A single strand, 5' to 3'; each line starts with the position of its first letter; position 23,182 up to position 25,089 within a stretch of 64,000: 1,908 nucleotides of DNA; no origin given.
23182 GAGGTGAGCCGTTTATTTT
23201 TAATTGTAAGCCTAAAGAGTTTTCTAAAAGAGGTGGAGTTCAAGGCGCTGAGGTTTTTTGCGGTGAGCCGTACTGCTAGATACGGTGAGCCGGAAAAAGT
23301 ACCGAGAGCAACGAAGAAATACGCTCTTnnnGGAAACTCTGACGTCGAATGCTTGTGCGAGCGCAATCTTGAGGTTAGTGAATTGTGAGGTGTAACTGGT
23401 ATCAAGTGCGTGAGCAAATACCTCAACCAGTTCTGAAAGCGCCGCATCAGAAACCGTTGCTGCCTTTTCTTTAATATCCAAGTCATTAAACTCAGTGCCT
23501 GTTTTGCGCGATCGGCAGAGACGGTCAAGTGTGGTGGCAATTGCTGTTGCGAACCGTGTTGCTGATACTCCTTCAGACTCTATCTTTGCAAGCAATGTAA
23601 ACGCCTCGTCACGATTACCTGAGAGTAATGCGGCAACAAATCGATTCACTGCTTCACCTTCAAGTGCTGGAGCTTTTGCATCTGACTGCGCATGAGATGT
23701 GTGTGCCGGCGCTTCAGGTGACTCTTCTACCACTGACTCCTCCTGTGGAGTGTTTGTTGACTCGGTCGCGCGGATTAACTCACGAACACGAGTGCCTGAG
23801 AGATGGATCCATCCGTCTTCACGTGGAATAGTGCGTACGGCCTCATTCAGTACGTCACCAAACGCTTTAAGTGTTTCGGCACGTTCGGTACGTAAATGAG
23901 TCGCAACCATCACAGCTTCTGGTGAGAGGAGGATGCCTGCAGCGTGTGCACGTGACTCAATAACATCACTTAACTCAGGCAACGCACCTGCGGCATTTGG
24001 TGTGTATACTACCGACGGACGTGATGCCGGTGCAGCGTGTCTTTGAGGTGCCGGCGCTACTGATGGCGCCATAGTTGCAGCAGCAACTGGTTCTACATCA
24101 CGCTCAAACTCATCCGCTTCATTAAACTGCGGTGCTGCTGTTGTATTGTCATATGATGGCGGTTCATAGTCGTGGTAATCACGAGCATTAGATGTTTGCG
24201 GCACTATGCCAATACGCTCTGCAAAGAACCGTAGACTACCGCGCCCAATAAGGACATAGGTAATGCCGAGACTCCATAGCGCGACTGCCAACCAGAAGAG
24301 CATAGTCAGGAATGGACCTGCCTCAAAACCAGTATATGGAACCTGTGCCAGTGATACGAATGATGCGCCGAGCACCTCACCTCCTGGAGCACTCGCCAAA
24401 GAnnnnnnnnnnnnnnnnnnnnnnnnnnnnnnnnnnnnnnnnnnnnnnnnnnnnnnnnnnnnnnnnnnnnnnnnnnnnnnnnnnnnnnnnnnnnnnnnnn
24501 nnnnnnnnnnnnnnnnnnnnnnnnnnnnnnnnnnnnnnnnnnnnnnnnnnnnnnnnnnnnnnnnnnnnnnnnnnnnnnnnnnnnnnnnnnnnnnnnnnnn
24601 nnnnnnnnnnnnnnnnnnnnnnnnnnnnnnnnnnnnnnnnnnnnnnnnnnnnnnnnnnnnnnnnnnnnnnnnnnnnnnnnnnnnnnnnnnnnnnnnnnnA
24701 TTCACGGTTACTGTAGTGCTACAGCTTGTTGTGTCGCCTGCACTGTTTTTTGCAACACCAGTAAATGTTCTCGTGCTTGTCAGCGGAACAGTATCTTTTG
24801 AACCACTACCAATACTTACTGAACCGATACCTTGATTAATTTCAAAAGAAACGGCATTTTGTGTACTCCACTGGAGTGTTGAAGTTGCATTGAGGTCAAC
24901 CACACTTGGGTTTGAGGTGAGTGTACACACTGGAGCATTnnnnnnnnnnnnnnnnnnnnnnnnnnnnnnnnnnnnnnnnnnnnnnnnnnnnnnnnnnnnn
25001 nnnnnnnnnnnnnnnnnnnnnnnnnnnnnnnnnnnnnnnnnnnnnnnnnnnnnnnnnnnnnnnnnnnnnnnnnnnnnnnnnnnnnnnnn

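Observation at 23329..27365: Sortase gene translationally coupled to a giant repeat surface protein with an internal VPYTG+TM+basic module and a long cytoplasmic tail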

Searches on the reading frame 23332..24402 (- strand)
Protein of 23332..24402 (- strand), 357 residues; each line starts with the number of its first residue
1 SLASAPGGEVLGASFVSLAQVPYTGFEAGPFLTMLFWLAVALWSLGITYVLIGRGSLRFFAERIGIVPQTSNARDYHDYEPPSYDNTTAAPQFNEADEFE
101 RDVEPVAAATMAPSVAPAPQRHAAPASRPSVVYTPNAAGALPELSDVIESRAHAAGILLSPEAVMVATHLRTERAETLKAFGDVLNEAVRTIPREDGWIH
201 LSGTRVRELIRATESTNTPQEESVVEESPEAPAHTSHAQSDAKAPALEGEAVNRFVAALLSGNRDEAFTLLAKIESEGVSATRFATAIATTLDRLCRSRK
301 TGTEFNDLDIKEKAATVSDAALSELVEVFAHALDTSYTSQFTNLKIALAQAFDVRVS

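Call 7: find_homologous_proteins(query=window:23332-24402:-, max_evalue=0.001)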
Query seq(357 aa) (357 aa): 18 proteins with E <= 0.001 among 8000 candidates.
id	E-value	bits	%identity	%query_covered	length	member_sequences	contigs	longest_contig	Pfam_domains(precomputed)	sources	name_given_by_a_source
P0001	8.4e-84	300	49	96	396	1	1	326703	-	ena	-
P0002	4.1e-82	294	47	100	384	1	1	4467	-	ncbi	ncbi:MAG: hypothetical protein ACE5F4_02800 [Candidatus Paceibacteria bacterium]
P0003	3.8e-74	268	44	99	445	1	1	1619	-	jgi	jgi:hypothetical protein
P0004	3.0e-63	232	44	98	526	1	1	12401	-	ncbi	-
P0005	6.3e-62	228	43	98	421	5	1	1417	-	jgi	jgi:hypothetical protein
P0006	6.4e-62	228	39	96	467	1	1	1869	-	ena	-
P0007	5.6e-56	209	39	99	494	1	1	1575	-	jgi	jgi:hypothetical protein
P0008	1.3e-55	207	41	99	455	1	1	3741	-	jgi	jgi:hypothetical protein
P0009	1.4e-53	201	38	96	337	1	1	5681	-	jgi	jgi:hypothetical protein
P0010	3.1e-50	190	39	97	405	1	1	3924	-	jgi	jgi:hypothetical protein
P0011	2.0e-48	184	45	69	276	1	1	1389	-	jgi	jgi:hypothetical protein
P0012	8.6e-48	182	44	68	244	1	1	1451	-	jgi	jgi:hypothetical protein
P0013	2.1e-32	131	45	59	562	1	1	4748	-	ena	-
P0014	1.5e-30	125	44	56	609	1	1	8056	-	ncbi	-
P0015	1.2e-7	50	31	55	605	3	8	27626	-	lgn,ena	-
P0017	9.8e-6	43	51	11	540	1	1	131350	-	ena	-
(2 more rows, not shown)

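Call 14: find_encoding_contigs(protein=P0001, flank=8000, max_places=3)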
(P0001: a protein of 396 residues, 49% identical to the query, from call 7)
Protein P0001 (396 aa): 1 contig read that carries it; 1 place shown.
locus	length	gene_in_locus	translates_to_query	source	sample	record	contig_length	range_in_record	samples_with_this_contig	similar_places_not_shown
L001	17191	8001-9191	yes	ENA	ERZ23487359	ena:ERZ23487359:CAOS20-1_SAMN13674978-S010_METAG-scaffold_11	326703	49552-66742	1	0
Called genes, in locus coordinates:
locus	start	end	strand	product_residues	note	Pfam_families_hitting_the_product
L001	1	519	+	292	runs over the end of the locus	-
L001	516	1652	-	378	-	PF01409:tRNA-synt_2d, PF03147:FDX-ACB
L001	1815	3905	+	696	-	PF02518:HATPase_c, PF00204:DNA_gyraseB, PF01751:Toprim, PF00986:DNA_gyraseB_C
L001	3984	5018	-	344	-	PF07705:CARDB (weak)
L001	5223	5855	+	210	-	PF04203:Sortase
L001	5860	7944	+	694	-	-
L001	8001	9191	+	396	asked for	-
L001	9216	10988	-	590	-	PF00587:tRNA-synt_2b, PF03129:HGTP_anticodon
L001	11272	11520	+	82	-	-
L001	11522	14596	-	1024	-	PF02811:PHP, PF07733:DNA_pol3_alpha, PF17657:DNA_pol3_finger, PF14579:HHH_6, PF01336:tRNA_anti-codon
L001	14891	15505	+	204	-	PF01351:RNase_HII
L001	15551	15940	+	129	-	-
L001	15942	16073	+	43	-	-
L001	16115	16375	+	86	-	-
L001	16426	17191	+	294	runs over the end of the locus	PF01029:NusB, PF00293:NUDIX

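Call 15: find_encoding_contigs(protein=P0017, flank=6000, max_places=3)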
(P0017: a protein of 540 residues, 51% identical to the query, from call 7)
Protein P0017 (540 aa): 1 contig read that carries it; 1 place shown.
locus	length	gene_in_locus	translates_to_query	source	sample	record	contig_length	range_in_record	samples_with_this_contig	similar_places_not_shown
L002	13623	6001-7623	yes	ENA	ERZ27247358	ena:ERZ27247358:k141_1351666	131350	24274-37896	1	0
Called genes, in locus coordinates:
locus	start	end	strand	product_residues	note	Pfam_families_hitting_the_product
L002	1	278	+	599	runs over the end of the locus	PF03483:B3_4, PF03484:B5, PF17759:tRNA_synthFbeta (weak), PF03147:FDX-ACB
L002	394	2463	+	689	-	PF02518:HATPase_c, PF00204:DNA_gyraseB, PF01751:Toprim, PF00986:DNA_gyraseB_C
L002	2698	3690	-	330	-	-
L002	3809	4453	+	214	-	PF04203:Sortase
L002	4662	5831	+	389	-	-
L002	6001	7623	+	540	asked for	-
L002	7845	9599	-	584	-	PF07973:tRNA_SAD (weak), PF00587:tRNA-synt_2b, PF03129:HGTP_anticodon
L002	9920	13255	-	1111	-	PF02811:PHP, PF07733:DNA_pol3_alpha, PF17657:DNA_pol3_finger, PF14579:HHH_6, PF01336:tRNA_anti-codon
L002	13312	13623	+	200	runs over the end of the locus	PF01351:RNase_HII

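Call 16: find_encoding_contigs(protein=P0015, flank=6000, max_places=3)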
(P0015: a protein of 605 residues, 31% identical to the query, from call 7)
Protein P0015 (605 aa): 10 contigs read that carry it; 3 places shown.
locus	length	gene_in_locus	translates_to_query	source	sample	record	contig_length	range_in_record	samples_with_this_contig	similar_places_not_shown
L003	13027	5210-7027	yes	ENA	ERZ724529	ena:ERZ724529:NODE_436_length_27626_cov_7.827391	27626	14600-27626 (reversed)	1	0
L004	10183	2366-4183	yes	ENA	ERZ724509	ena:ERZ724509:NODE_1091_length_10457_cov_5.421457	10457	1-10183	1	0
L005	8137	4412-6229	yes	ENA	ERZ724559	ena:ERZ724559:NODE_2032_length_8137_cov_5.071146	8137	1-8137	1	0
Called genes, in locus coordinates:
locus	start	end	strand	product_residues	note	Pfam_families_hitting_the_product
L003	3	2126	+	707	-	?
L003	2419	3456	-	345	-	-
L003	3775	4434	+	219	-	PF04203:Sortase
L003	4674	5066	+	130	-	-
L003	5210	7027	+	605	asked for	-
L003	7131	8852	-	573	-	PF07973:tRNA_SAD (weak), PF00587:tRNA-synt_2b, PF03129:HGTP_anticodon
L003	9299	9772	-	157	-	-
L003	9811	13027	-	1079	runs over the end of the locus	PF02811:PHP, PF07733:DNA_pol3_alpha, PF17657:DNA_pol3_finger, PF14579:HHH_6, PF01336:tRNA_anti-codon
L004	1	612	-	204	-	?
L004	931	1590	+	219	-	PF04203:Sortase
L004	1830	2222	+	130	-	-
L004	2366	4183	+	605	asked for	-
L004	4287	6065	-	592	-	PF07973:tRNA_SAD (weak), PF00587:tRNA-synt_2b, PF03129:HGTP_anticodon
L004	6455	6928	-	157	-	-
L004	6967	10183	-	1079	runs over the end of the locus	PF02811:PHP, PF07733:DNA_pol3_alpha, PF17657:DNA_pol3_finger, PF14579:HHH_6, PF01336:tRNA_anti-codon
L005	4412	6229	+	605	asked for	-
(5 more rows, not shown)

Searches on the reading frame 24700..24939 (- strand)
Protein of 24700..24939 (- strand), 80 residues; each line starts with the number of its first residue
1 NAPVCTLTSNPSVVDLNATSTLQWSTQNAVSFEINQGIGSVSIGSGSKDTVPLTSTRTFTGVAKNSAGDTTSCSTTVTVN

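Call 69: predict_structure(alignment_id=A2)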
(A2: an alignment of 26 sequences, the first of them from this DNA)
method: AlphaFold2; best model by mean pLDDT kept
length: 80 residues; sequences in the alignment: 26
mean_pLDDT: 97.1   pTM: 0.82
mean pLDDT of the five models: 97.1, 96.7, 96.6, 96.6, 95.2
residues with pLDDT >= 90: 79; 70-90: 1; 50-70: 0; < 50: 0
segments of 3 or more residues with pLDDT < 50: none
pLDDT, mean of each block of 10 residues (from residue 1): 97 97 98 96 97 96 98 98
secondary structure, 60 per line:
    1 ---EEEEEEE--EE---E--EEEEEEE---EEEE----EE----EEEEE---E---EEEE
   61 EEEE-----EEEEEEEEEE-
elements in order: E4-10 E21-27 E31-34 E45-49 E57-64 E70-79

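Call 71: fold_search(model_id=the predicted structure, library=pdb)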
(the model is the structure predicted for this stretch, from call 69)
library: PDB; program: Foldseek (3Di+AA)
matches with E <= 10: 1560; with E <= 0.001: 0
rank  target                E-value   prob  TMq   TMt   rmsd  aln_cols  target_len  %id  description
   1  2oxh_Y                1.8e-03  1.00  0.65  0.50   4.0        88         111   20  The SOXYZ Complex of Paracoccus Pantotrophus (released 2007-05-22)
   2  2ox5_D                2.2e-03  1.00  0.68  0.51   4.0        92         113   20  The SoxYZ complex of Paracoccus pantotrophus (released 2007-05-22)
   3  2oxg_D                2.4e-03  1.00  0.66  0.50   4.5        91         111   20  The SoxYZ Complex of Paracoccus pantotrophus (released 2007-05-22)
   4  2oxh_F                3.1e-03  1.00  0.67  0.50   4.1        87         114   22  The SOXYZ Complex of Paracoccus Pantotrophus (released 2007-05-22)
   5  2oxg_F                3.6e-03  1.00  0.71  0.53   3.9        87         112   18  The SoxYZ Complex of Paracoccus pantotrophus (released 2007-05-22)
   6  2ox5_Y                4.7e-03  1.00  0.71  0.53   3.3        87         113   20  The SoxYZ complex of Paracoccus pantotrophus (released 2007-05-22)
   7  2oxh_B                4.7e-03  1.00  0.67  0.49   4.1        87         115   22  The SOXYZ Complex of Paracoccus Pantotrophus (released 2007-05-22)
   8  2ox5_B                4.7e-03  1.00  0.66  0.50   4.1        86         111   22  The SoxYZ complex of Paracoccus pantotrophus (released 2007-05-22)
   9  2ox5_F                4.7e-03  1.00  0.65  0.49   4.2        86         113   22  The SoxYZ complex of Paracoccus pantotrophus (released 2007-05-22)
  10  2oxg_B                5.4e-03  1.00  0.72  0.55   3.3        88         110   19  The SoxYZ Complex of Paracoccus pantotrophus (released 2007-05-22)
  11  2oxh_D                6.0e-03  1.00  0.67  0.51   3.9        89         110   20  The SOXYZ Complex of Paracoccus Pantotrophus (released 2007-05-22)
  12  2ox5_E                7.0e-03  1.00  0.78  0.63   2.5       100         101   12  The SoxYZ complex of Paracoccus pantotrophus (released 2007-05-22)
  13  2p9r_A                7.0e-03  1.00  0.56  0.46   4.8        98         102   10  Human alpha2-macroglogulin is composed of multiple domains, as predicted by homology with complement component C3 (released 2007-08-21)
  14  4tn9_A                7.4e-03  1.00  0.66  0.63   4.0        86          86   20  Crystal structure of Clostridium histolyticum ColG collagenase polycystic kidney disease-like domain at 1.4 Angstrom r (released 2015-03-11)
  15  2p9r_B                7.4e-03  1.00  0.56  0.48   4.8        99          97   12  Human alpha2-macroglogulin is composed of multiple domains, as predicted by homology with complement component C3 (released 2007-08-21)
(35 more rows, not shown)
